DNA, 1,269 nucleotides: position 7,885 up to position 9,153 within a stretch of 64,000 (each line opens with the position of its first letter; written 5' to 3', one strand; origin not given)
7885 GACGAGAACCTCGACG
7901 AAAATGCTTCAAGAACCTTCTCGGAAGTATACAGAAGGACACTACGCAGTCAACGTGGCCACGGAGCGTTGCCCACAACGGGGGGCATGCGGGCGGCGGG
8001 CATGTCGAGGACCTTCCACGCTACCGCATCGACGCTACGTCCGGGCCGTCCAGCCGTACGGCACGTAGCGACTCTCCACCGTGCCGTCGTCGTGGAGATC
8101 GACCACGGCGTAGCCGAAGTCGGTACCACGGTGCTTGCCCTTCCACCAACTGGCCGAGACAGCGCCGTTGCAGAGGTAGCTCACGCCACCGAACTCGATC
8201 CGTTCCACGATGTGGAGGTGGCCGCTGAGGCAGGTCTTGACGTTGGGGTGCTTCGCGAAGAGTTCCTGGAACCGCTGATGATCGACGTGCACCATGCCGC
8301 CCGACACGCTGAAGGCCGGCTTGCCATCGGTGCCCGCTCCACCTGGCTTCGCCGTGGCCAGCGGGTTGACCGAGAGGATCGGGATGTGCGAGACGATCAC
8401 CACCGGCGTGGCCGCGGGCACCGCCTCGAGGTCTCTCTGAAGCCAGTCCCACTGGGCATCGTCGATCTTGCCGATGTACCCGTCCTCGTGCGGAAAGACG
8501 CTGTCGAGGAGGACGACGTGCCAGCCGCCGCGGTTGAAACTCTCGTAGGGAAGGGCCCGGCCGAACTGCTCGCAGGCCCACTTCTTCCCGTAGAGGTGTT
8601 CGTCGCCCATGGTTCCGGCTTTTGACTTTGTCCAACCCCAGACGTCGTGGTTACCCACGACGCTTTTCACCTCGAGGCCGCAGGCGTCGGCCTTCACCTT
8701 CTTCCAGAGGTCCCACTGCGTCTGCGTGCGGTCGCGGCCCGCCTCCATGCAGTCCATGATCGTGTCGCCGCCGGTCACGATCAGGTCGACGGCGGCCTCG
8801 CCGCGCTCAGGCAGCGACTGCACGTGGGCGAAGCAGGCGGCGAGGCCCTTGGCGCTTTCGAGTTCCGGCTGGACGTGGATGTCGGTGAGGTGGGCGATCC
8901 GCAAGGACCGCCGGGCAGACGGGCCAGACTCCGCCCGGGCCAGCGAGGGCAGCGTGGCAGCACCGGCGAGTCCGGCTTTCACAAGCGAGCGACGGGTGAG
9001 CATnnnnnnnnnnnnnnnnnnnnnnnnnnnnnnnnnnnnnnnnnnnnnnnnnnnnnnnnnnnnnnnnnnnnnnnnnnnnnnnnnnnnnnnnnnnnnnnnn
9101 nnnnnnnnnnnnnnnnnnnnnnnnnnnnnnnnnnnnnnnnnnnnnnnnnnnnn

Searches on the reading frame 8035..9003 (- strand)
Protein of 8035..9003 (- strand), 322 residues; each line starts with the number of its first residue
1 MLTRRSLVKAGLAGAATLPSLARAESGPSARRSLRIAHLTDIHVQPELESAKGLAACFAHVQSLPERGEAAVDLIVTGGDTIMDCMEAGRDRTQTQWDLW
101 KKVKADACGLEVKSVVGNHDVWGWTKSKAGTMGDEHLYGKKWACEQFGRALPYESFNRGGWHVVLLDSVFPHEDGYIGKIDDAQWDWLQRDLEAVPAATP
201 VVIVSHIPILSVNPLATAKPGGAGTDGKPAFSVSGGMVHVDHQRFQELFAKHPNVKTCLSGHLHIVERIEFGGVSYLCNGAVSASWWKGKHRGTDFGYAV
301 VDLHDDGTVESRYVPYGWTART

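Call 10: find_encoding_contigs(protein=window:8035-9003:-, flank=10000, max_places=6)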
Protein window:8035-9003:- (322 aa): 2 contigs read that carry it; 2 places shown.
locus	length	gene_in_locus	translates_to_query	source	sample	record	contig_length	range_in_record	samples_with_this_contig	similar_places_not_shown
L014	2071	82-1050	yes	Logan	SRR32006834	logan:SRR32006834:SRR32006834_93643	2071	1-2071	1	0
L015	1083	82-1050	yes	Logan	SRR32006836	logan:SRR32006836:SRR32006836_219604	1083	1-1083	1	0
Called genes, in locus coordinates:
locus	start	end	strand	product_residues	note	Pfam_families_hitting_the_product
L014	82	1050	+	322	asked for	PF00149:Metallophos, PF12850:Metallophos_2 (faint)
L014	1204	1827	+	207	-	PF05685:Uma2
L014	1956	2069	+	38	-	?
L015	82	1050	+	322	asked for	PF00149:Metallophos, PF12850:Metallophos_2 (faint)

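Call 70: search_protein_families(library=pfam, proteins=[window:8035-9003:-], max_evalue=0.001)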
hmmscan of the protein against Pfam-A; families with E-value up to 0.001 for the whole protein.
window:8035-9003:- (322 aa): 2 families
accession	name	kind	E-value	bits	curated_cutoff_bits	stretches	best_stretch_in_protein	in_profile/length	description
PF00149.33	Metallophos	-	6.1e-13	50.1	21.5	1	34-265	1-190/191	Calcineurin-like phosphoesterase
PF12850.12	Metallophos_2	-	1.1e-05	25.9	27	0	236-305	85-153/154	Calcineurin-like phosphoesterase superfamily domain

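Call 78: find_homologous_proteins(query=window:8035-9003:-, max_evalue=1e-40)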
Query window:8035-9003:- (322 aa): 1287 proteins with E <= 1e-40 among 7026 candidates; the best 120 are listed.
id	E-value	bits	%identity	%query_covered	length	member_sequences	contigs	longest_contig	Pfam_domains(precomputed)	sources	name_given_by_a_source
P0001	1.6e-219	746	99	100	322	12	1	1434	PF12850.13,PF00149.34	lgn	-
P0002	1.0e-210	717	95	100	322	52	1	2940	PF12850.13,PF00149.34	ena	-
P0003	1.2e-205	700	92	100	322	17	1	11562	PF12850.13,PF00149.34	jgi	jgi:3',5'-cyclic AMP phosphodiesterase CpdA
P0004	1.4e-201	687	90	100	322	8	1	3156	PF00149.34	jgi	jgi:3',5'-cyclic AMP phosphodiesterase CpdA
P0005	2.5e-197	673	89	100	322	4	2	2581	PF00149.34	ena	-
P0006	4.0e-196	669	89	100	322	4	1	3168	PF00149.34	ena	-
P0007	1.1e-189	648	86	100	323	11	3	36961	PF00149.34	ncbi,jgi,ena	jgi:Icc protein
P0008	8.9e-182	622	83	100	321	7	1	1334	PF12850.13,PF00149.34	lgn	-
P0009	1.5e-180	618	81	100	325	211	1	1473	PF12850.13,PF00149.34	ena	-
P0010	1.4e-178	611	81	100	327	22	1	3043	PF00149.34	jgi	jgi:3',5'-cyclic-AMP phosphodiesterase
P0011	2.5e-178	610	81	100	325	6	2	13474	PF00149.34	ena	-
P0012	3.3e-178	610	78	100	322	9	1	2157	PF00149.34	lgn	-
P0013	4.4e-177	606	80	100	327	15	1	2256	PF12850.13,PF00149.34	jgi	jgi:3',5'-cyclic AMP phosphodiesterase CpdA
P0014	1.1e-175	602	78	100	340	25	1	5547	PF00149.34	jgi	jgi:Icc protein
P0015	3.2e-175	600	78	100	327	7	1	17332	PF00149.34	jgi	jgi:3',5'-cyclic-AMP phosphodiesterase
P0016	9.2e-175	599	77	100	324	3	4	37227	PF00149.34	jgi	-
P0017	1.5e-174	598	78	100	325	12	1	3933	PF12850.13,PF00149.34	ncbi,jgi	jgi:Icc protein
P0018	4.6e-172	590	76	100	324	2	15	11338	PF00149.34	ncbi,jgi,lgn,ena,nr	ncbi:MAG: metallophosphoesterase [Planctomycetes bacterium]|nr:metallophosphoesterase [Planctomyceto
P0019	8.1e-172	589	78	100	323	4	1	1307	PF00149.34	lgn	-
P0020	5.0e-170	583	77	100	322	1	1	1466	PF00149.34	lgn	-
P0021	5.2e-169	580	76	100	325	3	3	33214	PF00149.34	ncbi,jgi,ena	-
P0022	4.1e-167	574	76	100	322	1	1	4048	PF12850.13,PF00149.34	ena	-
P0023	2.5e-166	571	76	99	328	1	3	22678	PF00149.34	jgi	-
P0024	1.5e-163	562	74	99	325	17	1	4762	PF00149.34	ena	-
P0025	2.6e-163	561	89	81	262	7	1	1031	PF00149.34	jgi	jgi:3',5'-cyclic AMP phosphodiesterase CpdA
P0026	1.8e-160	552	73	99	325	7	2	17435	PF12850.13,PF00149.34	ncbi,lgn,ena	-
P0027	2.3e-156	538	81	84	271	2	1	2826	PF00149.34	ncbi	ncbi:MAG: metallophosphoesterase family protein [Pirellulales bacterium]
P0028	1.2e-153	529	84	81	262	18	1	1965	PF00149.34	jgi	jgi:3',5'-cyclic AMP phosphodiesterase CpdA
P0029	2.8e-152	525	73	90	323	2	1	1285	PF12850.13,PF00149.34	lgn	-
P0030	4.7e-152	524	73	90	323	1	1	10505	PF12850.13,PF00149.34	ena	-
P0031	5.0e-151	521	73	90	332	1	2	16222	PF00149.34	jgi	jgi:Icc protein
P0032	1.4e-150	519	69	99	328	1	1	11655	PF00149.34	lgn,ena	-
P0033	2.4e-149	515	65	99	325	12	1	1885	PF00149.34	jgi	-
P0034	4.8e-149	514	70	93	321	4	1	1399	PF12850.13,PF00149.34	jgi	-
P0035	1.6e-148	512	67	99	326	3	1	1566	PF00149.34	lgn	-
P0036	1.9e-148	512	69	92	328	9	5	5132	PF00149.34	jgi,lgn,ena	-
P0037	3.4e-147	508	66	99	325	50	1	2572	PF00149.34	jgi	-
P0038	5.8e-147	507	66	99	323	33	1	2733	PF12850.13,PF00149.34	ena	-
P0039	1.3e-146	506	70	90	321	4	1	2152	PF00149.34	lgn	-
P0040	1.7e-146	506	70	90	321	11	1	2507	PF12850.13,PF00149.34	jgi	jgi:3',5'-cyclic AMP phosphodiesterase CpdA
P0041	2.9e-146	505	64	99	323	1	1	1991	PF12850.13,PF00149.34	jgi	-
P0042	1.0e-145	503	66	100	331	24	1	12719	PF00149.34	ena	-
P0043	2.0e-145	502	67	93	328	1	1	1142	PF00149.34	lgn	-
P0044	2.0e-145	502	65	98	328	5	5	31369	PF00149.34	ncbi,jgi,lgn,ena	jgi:Icc protein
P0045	3.8e-145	501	67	99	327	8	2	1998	PF00149.34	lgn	-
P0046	6.7e-145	501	63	99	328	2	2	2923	PF00149.34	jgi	jgi:Icc protein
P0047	6.9e-145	501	66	97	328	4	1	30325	PF00149.34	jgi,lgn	-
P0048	2.9e-144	498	65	100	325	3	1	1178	PF00149.34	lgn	-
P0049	5.1e-144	498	67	99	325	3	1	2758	PF00149.34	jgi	-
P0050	6.3e-144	497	67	92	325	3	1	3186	PF00149.34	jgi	-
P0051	8.8e-144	497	68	99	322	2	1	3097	PF12850.13,PF00149.34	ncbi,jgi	jgi:Icc protein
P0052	9.3e-144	497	64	100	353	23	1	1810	PF00149.34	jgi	jgi:Icc protein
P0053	2.4e-143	495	65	99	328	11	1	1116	PF00149.34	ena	-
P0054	3.2e-143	495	68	94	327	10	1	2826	PF00149.34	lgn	-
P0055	1.8e-140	486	63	100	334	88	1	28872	PF00149.34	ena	-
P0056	3.9e-140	485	63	99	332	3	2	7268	PF00149.34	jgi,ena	jgi:3',5'-cyclic AMP phosphodiesterase CpdA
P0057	7.8e-138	477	65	94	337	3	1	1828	PF00149.34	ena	-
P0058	1.7e-137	476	64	100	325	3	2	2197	PF00149.34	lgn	-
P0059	9.8e-137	474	61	100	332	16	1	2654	PF00149.34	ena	-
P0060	2.4e-136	472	68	90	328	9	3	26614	PF00149.34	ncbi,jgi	jgi:Icc protein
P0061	5.6e-136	471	62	100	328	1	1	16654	PF00149.34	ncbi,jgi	jgi:Icc protein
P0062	1.3e-135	470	64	98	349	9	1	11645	PF00149.34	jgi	-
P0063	2.2e-135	469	64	90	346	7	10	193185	PF00149.34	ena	-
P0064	2.3e-135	469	65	92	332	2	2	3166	PF00149.34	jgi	-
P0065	3.1e-135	469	61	100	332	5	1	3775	PF00149.34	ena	-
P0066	6.7e-135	468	62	100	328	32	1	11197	PF00149.34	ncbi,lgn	-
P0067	6.7e-135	468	65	92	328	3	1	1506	PF00149.34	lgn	-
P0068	1.6e-134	466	60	100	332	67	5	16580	PF00149.34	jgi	jgi:3',5'-cyclic-AMP phosphodiesterase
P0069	2.7e-134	466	63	100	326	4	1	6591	PF00149.34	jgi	jgi:Icc protein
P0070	3.7e-134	465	61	99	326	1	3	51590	PF00149.34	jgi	-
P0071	8.5e-134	464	62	100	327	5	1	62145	PF00149.34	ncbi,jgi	jgi:Icc protein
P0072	1.7e-133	463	60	100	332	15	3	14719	PF00149.34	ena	-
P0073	1.8e-133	463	65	92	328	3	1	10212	PF00149.34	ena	-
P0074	2.7e-133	462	65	92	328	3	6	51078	PF00149.34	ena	-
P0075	2.7e-133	462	62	100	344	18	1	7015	PF00149.34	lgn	-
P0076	4.5e-133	462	64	91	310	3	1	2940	PF00149.34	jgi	jgi:hypothetical protein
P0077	4.7e-133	462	62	100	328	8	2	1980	PF00149.34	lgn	-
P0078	7.1e-133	461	61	100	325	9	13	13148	PF00149.34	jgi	jgi:predicted MPP superfamily phosphohydrolase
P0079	1.8e-132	460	65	92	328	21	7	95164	PF00149.34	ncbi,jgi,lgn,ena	jgi:predicted MPP superfamily phosphohydrolase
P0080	1.9e-132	460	63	100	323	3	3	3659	PF00149.34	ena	-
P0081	2.5e-132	459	62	93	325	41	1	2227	PF00149.34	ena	-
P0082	3.5e-132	459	63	94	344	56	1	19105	PF00149.34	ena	-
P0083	3.8e-132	459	60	99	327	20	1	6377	PF00149.34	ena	-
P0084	4.6e-132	458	65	92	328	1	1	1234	PF00149.34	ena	-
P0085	1.7e-131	456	64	90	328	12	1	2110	PF00149.34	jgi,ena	jgi:predicted MPP superfamily phosphohydrolase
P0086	1.8e-131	456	63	92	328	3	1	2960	PF00149.34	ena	-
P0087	2.1e-131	456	59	100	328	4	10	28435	PF00149.34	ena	-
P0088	1.2e-130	454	60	99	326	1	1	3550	PF00149.34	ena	-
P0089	2.9e-130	452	60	99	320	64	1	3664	PF00149.34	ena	-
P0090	8.6e-130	451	64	90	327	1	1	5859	PF00149.34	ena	-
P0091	2.0e-129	450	60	99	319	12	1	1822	PF00149.34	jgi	jgi:3',5'-cyclic AMP phosphodiesterase CpdA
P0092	4.0e-129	449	63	92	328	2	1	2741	PF00149.34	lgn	-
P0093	7.6e-129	448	58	99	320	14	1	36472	PF00149.34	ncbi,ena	-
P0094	1.1e-128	447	62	93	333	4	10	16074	PF00149.34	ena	-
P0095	3.1e-128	446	63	90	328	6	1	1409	PF00149.34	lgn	-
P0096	4.6e-128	445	60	100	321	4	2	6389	PF12850.13,PF00149.34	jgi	jgi:3',5'-cyclic AMP phosphodiesterase CpdA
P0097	1.2e-127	444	60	99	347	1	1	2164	PF00149.34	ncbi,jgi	jgi:Icc protein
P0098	2.0e-126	440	61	93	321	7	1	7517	PF00149.34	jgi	jgi:3',5'-cyclic AMP phosphodiesterase CpdA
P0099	6.5e-126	438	60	100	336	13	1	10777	PF00149.34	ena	-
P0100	7.3e-126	438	58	99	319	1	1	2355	PF00149.34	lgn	-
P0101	4.6e-115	402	56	94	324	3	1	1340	PF00149.34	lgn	-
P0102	5.2e-113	396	58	89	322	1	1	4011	PF00149.34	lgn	-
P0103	1.1e-112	395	52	99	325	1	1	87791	PF00149.34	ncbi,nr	ncbi:MAG: metallophosphoesterase [Phycisphaerales bacterium]|nr:metallophosphoesterase [Phycisphaera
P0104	1.6e-111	391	55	96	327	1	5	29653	PF00149.34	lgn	-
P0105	3.6e-111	390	57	97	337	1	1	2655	PF00149.34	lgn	-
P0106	4.2e-110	386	52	99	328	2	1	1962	PF00149.34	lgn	-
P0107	4.5e-108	379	54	87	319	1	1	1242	PF12850.13,PF00149.34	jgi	jgi:3',5'-cyclic AMP phosphodiesterase CpdA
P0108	1.1e-107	378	52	99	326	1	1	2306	PF00149.34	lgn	-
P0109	2.0e-107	377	53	99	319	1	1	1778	PF00149.34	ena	-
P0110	2.1e-107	377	54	95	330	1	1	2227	PF00149.34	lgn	-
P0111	8.1e-107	375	52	99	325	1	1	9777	PF00149.34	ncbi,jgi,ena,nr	ncbi:MAG TPA: metallophosphoesterase [Phycisphaerae bacterium]|nr:metallophosphoesterase [Phycisphae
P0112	8.6e-107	375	50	99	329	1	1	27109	PF00149.34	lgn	-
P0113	1.5e-106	375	52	99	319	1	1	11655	PF00149.34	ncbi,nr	ncbi:MAG: metallophosphoesterase [Planctomycetes bacterium]|nr:metallophosphoesterase [Planctomyceto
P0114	8.9e-105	369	52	99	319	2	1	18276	PF00149.34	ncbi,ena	-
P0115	1.4e-104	368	53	90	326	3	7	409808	PF00149.34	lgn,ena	-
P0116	1.5e-104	368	50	99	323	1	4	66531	PF00149.34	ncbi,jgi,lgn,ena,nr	ncbi:MAG TPA: metallophosphoesterase [Phycisphaerae bacterium]|nr:metallophosphoesterase [Phycisphae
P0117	1.6e-104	368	53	90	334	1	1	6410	PF00149.34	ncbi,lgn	-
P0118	1.6e-104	368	51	99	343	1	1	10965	PF00149.34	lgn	-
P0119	2.7e-104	367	52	99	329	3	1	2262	PF00149.34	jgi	jgi:Icc protein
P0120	2.8e-104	367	51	100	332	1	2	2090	PF00149.34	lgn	-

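Call 79: find_encoding_contigs(protein=P0003, flank=4000, max_places=2)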
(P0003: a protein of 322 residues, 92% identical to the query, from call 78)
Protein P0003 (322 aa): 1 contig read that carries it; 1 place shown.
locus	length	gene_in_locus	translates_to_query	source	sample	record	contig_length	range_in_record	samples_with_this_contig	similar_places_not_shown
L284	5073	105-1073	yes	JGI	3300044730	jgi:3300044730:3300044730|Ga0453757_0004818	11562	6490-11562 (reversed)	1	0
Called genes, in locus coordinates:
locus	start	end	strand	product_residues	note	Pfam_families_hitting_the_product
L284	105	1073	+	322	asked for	PF00149:Metallophos, PF12850:Metallophos_2 (faint)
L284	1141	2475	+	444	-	PF05426:Alginate_lyase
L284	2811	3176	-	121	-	-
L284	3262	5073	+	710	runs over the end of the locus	PF12951:PATR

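Call 80: find_encoding_contigs(protein=P0007, flank=4000, max_places=2)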
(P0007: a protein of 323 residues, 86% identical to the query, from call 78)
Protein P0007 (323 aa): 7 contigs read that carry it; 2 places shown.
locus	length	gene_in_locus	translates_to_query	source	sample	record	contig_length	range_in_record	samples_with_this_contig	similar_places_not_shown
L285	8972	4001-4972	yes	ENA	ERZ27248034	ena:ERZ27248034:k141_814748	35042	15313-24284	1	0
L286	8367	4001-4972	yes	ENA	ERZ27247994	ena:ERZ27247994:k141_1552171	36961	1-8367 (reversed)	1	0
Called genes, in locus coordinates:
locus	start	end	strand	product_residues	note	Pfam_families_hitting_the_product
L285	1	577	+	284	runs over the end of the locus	PF07963:N_methyl, PF07596:SBP_bac_10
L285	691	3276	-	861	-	PF10282:Lactonase, PF08450:SGL (weak), PF22494:choice_anch_I (faint), PF25174:Beta-prop_THOC3 (weak), PF04185:Phosphoesterase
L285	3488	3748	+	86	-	-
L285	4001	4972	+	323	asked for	PF00149:Metallophos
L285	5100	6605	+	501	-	PF00224:PK, PF02887:PK_C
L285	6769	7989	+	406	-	PF00764:Arginosuc_synth, PF20979:Arginosuc_syn_C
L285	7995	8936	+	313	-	-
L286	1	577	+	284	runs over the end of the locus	PF07963:N_methyl, PF07596:SBP_bac_10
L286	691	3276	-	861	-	PF10282:Lactonase, PF08450:SGL (weak), PF22494:choice_anch_I (faint), PF25174:Beta-prop_THOC3 (weak), PF04185:Phosphoesterase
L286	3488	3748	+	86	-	-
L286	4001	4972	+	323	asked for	PF00149:Metallophos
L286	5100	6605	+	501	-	PF00224:PK, PF02887:PK_C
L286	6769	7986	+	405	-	PF00764:Arginosuc_synth, PF20979:Arginosuc_syn_C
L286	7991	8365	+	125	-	?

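Call 81: find_encoding_contigs(protein=P0002, flank=4000, max_places=2)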
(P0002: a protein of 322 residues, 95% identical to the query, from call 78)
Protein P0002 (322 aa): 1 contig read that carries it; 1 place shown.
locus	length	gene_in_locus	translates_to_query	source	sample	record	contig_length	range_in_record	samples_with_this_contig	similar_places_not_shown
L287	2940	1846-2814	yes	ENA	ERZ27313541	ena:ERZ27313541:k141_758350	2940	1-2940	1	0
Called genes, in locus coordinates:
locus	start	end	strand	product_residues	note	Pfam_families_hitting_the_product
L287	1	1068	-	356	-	?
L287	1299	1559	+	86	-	-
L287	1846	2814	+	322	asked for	PF00149:Metallophos, PF12850:Metallophos_2 (faint)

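Call 83: find_encoding_contigs(protein=P0011, flank=3000, max_places=1)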
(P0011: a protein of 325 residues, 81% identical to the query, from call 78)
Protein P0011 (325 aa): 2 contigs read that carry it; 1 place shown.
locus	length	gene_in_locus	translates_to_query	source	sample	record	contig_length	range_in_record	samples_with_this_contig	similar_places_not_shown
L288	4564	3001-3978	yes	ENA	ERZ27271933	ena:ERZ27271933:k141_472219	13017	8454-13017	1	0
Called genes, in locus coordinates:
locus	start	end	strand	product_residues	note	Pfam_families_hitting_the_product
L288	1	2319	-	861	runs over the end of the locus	PF08450:SGL (faint), PF21783:YNCE (faint), PF10282:Lactonase (weak), PF25174:Beta-prop_THOC3 (weak), PF04185:Phosphoesterase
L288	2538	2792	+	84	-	-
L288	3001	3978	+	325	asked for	PF00149:Metallophos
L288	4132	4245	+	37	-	-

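Call 84: find_encoding_contigs(protein=P0016, flank=3000, max_places=1)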
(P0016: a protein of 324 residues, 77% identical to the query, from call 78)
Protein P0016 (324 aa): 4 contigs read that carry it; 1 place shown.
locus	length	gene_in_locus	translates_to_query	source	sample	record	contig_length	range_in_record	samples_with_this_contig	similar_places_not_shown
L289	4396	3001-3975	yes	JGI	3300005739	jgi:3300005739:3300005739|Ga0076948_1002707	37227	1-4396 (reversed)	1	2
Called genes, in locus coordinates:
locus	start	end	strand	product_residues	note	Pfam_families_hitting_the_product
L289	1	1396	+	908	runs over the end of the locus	PF08450:SGL (faint), PF10282:Lactonase (faint), PF23393:Beta-prop_WDR90_POC16_2nd (faint), PF25174:Beta-prop_THOC3 (faint), PF21783:YNCE (faint), PF04185:Phosphoesterase (faint)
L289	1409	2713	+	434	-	PF00202:Aminotran_3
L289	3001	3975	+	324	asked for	PF00149:Metallophos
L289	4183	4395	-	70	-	?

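Call 85: find_encoding_contigs(protein=P0026, flank=3000, max_places=1)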
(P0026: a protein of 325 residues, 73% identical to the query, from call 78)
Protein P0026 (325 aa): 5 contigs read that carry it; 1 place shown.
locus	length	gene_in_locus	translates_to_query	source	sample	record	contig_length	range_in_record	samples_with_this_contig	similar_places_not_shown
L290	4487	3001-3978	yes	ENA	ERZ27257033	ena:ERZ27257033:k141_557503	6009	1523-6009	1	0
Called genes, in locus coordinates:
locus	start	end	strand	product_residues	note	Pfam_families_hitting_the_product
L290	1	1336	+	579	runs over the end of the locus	PF05524:PEP-utilisers_N, PF00391:PEP-utilizers, PF02896:PEP-utilizers_C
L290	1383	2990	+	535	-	PF00575:S1 (faint), PF10150:RNase_E_G, PF20833:RNase_E_G_Thio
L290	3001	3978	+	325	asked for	PF00149:Metallophos, PF12850:Metallophos_2 (faint)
